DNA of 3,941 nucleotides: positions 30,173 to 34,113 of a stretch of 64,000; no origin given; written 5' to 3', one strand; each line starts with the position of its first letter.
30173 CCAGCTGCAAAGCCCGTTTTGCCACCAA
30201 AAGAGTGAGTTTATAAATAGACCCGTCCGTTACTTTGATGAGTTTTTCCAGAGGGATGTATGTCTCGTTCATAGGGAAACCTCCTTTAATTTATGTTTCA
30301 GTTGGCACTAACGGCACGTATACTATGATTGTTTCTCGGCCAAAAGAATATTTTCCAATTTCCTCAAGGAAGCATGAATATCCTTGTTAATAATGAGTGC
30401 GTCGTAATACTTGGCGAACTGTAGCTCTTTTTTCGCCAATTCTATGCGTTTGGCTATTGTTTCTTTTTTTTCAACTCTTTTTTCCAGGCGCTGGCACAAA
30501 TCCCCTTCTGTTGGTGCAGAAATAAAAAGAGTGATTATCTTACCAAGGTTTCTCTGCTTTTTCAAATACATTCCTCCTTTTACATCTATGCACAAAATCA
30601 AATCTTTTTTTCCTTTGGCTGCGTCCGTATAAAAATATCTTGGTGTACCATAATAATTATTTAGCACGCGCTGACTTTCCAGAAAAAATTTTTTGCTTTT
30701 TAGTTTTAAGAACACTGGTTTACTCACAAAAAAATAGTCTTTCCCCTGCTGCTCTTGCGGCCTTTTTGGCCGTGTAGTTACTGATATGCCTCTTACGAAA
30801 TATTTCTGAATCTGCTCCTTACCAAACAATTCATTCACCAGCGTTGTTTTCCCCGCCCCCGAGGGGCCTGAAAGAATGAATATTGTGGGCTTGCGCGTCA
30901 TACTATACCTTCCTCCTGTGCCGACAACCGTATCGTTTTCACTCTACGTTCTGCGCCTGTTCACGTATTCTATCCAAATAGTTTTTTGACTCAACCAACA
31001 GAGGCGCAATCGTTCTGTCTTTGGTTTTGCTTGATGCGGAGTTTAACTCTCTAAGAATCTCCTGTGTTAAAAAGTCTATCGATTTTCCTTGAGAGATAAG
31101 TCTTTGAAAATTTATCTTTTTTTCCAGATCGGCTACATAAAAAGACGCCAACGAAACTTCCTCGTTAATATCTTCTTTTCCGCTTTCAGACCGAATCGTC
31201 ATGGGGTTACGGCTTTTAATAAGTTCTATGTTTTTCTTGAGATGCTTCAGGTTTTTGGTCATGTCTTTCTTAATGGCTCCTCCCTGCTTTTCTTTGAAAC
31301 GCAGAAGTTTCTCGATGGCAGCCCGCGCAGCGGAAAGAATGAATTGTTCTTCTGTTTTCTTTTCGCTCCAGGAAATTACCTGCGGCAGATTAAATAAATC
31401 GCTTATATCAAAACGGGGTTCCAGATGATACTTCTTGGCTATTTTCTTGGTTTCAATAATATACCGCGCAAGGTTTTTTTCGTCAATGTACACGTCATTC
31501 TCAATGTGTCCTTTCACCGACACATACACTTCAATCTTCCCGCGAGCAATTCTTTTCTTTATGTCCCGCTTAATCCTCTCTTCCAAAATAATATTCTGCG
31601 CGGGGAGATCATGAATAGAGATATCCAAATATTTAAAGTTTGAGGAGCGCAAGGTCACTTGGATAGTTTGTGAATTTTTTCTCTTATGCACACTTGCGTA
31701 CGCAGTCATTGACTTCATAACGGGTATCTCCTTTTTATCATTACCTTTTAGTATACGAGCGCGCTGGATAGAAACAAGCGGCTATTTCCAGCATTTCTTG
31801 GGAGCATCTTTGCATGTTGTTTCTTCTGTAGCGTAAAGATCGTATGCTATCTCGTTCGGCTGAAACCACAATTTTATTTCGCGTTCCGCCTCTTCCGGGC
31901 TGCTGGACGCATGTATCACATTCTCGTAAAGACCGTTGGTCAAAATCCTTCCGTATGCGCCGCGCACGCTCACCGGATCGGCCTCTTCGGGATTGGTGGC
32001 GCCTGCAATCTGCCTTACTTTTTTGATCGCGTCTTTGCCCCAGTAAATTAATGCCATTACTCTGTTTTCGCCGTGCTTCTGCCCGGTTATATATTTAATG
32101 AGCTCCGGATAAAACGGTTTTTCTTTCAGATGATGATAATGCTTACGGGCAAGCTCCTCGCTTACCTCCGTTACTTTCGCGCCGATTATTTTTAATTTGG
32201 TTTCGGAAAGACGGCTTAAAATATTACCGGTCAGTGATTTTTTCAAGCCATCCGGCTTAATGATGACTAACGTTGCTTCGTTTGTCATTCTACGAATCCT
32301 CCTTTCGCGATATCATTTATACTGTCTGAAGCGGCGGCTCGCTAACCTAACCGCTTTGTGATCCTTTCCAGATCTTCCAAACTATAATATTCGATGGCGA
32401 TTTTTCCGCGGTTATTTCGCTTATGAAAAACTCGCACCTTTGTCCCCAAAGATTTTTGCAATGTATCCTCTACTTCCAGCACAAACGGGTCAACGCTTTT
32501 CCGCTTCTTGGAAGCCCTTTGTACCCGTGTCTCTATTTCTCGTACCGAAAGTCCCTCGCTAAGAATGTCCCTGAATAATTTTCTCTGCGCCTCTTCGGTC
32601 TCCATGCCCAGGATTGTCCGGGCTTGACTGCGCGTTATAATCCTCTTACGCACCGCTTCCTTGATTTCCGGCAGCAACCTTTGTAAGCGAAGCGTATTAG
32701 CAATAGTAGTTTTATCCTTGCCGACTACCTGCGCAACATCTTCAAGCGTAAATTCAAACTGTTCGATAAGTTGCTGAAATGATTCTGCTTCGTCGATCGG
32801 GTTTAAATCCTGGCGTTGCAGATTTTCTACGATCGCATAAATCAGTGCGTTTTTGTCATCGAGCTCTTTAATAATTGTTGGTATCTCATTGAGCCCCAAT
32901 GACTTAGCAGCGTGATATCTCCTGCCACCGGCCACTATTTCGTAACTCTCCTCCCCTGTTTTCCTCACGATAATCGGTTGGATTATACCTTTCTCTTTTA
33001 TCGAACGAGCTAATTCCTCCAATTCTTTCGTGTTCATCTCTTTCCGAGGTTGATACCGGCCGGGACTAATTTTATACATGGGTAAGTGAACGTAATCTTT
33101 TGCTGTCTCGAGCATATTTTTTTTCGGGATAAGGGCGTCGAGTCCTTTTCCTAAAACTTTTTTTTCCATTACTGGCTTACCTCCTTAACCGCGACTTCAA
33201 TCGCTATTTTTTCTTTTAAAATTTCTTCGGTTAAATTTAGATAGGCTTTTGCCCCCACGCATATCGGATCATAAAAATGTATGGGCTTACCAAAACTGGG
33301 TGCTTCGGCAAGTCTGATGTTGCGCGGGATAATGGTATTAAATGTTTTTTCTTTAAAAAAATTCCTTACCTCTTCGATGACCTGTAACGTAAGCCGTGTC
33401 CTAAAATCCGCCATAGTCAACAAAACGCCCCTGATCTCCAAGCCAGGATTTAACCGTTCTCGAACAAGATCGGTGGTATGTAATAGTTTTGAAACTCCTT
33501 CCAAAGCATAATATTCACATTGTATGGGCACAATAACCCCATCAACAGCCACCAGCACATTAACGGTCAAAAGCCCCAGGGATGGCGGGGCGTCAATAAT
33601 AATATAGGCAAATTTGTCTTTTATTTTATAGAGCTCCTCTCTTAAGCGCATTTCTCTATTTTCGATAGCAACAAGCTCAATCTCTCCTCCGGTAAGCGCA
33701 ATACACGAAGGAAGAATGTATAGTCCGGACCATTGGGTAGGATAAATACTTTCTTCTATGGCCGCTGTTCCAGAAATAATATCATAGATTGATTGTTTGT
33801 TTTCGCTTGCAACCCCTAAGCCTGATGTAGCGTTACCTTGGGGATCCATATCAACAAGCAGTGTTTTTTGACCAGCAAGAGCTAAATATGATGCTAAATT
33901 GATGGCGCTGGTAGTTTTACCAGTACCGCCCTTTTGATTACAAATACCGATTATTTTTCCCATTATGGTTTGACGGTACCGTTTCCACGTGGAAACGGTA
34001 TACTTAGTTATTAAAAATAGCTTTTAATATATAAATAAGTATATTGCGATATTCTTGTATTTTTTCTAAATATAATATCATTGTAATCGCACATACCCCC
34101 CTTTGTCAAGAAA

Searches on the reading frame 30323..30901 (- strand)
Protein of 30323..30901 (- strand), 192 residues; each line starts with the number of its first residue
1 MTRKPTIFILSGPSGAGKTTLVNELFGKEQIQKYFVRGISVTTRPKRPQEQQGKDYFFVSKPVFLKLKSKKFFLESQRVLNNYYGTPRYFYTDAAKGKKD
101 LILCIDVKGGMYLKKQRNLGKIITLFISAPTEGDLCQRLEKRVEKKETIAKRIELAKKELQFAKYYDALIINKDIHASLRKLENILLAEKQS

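Call 6: search_protein_families(library=pfam, proteins=[window:30323-30901:-], max_evalue=0.001)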
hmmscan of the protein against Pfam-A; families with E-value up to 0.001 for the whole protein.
window:30323-30901:- (192 aa): 6 families
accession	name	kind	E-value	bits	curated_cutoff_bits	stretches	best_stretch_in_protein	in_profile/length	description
PF00625.27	Guanylate_kin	-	1.2e-32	113.5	25.2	1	7-188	4-181/182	Guanylate kinase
PF03193.22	RsgA_GTPase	-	9.2e-05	22.8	30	1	6-32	107-133/174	RsgA GTPase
PF13191.12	AAA_16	-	0.00037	21.5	32.6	1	4-30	23-49/167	AAA ATPase domain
PF13401.12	AAA_22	-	0.00052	20.8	27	0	5-44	5-33/130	AAA domain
PF03215.21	Rad17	-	0.00052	20.4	23.8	1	3-123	43-156/186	Rad17 P-loop domain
PF00005.33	ABC_tran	-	0.0006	20.9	25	1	7-47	13-54/137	ABC transporter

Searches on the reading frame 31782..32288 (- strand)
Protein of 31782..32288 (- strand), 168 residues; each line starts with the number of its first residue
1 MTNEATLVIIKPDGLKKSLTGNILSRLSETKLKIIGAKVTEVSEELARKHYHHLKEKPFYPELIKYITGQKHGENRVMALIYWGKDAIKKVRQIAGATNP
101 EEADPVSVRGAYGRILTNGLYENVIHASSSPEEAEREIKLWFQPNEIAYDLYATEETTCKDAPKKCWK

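Call 6: search_protein_families(library=pfam, proteins=[window:31782-32288:-], max_evalue=0.001)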
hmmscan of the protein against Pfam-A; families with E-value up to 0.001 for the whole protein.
window:31782-32288:- (168 aa): 1 family
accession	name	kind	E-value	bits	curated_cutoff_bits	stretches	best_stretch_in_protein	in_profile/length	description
PF00334.24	NDK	-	6.8e-43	146.2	27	1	4-147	1-135/135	Nucleoside diphosphate kinase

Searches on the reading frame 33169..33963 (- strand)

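Call 6: search_protein_families(library=pfam, proteins=[window:33169-33963:-], max_evalue=0.001)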
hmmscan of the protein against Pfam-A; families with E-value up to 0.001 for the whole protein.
window:33169-33963:- (264 aa): 7 families
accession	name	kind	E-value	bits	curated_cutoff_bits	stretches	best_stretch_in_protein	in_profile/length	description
PF13614.12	AAA_31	-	1.1e-60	205.1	27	1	3-177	2-177/177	AAA domain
PF01656.29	CbiA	-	6.4e-25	88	25.4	1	5-228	1-125/125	CobQ/CobB/MinD/ParA nucleotide binding domain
PF10609.15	ParA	-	4.9e-09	36.4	27.1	1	3-164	4-160/246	NUBPL iron-transfer P-loop NTPase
PF09140.17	MipZ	-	2.1e-07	31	20.7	1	4-42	2-40/262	ATPase MipZ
PF00142.24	Fer4_NifH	-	5.3e-07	29.8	25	1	10-70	7-66/271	4Fe-4S iron sulfur cluster binding proteins, NifH/frxC family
PF06564.18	CBP_BcsQ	-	7e-06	26.2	21.3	1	4-150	3-148/234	Cellulose biosynthesis protein BcsQ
PF02374.21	ArsA_ATPase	-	7.8e-05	22.5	24.3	1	10-44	8-42/305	Anion-transporting ATPase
